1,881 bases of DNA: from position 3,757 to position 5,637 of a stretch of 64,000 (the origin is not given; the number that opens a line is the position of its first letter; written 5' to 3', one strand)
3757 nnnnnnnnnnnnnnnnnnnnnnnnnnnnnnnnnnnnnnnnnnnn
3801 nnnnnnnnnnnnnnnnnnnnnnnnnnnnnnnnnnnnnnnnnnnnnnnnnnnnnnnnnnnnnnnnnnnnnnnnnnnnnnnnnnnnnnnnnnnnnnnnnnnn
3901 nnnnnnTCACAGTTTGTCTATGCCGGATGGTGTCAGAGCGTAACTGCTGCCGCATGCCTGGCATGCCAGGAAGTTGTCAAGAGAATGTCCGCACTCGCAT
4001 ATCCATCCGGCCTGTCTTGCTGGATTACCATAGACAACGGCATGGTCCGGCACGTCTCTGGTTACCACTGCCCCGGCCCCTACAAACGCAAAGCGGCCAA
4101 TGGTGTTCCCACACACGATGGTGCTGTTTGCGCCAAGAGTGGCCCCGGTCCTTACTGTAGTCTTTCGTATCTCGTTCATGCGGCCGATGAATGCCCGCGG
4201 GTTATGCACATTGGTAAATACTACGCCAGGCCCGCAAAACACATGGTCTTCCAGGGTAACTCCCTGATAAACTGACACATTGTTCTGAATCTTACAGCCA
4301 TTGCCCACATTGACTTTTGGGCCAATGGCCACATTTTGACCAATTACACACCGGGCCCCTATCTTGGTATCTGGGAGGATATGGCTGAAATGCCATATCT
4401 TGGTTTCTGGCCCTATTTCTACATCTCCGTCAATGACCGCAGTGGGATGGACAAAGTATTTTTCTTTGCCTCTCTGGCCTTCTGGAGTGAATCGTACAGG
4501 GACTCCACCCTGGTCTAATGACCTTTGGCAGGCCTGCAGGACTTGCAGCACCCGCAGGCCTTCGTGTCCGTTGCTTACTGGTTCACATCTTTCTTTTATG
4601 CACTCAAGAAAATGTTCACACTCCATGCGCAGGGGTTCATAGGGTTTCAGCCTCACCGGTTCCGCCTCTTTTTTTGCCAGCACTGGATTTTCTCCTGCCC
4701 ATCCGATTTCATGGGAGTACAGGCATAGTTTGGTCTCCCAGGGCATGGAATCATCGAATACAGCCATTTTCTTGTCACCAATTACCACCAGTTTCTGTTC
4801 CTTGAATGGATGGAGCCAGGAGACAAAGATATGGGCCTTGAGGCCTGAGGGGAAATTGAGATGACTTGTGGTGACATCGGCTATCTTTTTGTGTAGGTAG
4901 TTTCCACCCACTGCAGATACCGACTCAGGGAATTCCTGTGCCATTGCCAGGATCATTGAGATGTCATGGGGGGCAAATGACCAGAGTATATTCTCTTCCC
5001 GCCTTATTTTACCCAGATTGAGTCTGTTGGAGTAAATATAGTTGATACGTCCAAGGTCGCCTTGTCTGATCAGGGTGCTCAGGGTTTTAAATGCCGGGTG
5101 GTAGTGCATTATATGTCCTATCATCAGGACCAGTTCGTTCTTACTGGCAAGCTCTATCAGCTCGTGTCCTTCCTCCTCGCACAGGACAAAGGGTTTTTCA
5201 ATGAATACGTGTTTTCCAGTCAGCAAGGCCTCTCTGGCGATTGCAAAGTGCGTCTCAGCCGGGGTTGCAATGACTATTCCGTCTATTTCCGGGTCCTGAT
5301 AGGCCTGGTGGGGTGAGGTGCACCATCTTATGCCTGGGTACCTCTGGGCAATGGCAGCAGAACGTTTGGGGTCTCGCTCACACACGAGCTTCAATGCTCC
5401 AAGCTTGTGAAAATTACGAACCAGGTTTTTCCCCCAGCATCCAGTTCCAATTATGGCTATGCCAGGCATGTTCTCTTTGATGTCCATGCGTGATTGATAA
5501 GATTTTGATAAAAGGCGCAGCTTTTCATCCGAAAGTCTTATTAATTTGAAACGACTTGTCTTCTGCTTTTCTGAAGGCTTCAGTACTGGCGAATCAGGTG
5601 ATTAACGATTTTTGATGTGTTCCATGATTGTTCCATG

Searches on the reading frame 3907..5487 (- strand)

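Call 52: search_protein_families(library=pfam, proteins=[window:3907-5487:-], max_evalue=0.00001)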
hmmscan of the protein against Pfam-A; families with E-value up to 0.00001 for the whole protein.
window:3907-5487:- (526 aa): 7 families
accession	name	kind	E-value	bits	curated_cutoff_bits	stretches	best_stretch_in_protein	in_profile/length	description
PF01408.29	GFO_IDH_MocA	-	3e-21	76.7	24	1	10-125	3-120/120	Oxidoreductase family, NAD-binding Rossmann fold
PF00132.30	Hexapep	-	3e-16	58.8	27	1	355-389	1-35/36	Bacterial transferase hexapeptide (six repeats)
PF22725.1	GFO_IDH_MocA_C3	-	2.2e-12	47.5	27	1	133-242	1-123/124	GFO/IDH/MocA C-terminal domain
PF14602.12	Hexapep_2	-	5.3e-08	32.9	27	1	374-407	2-33/34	Hexapeptide repeat of succinyl-transferase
PF25084.1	LbH_EIF2B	-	2e-07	31.4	54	1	346-423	12-92/105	EIF2B subunit epsilon LbH domain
PF02894.22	GFO_IDH_MocA_C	-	2.1e-07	31.4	22.9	1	139-331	3-216/218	Oxidoreductase family, C-terminal alpha/beta domain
PF03807.23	F420_oxidored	-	1.4e-06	29.2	21.6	1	10-92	2-86/94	NADP oxidoreductase coenzyme F420-dependent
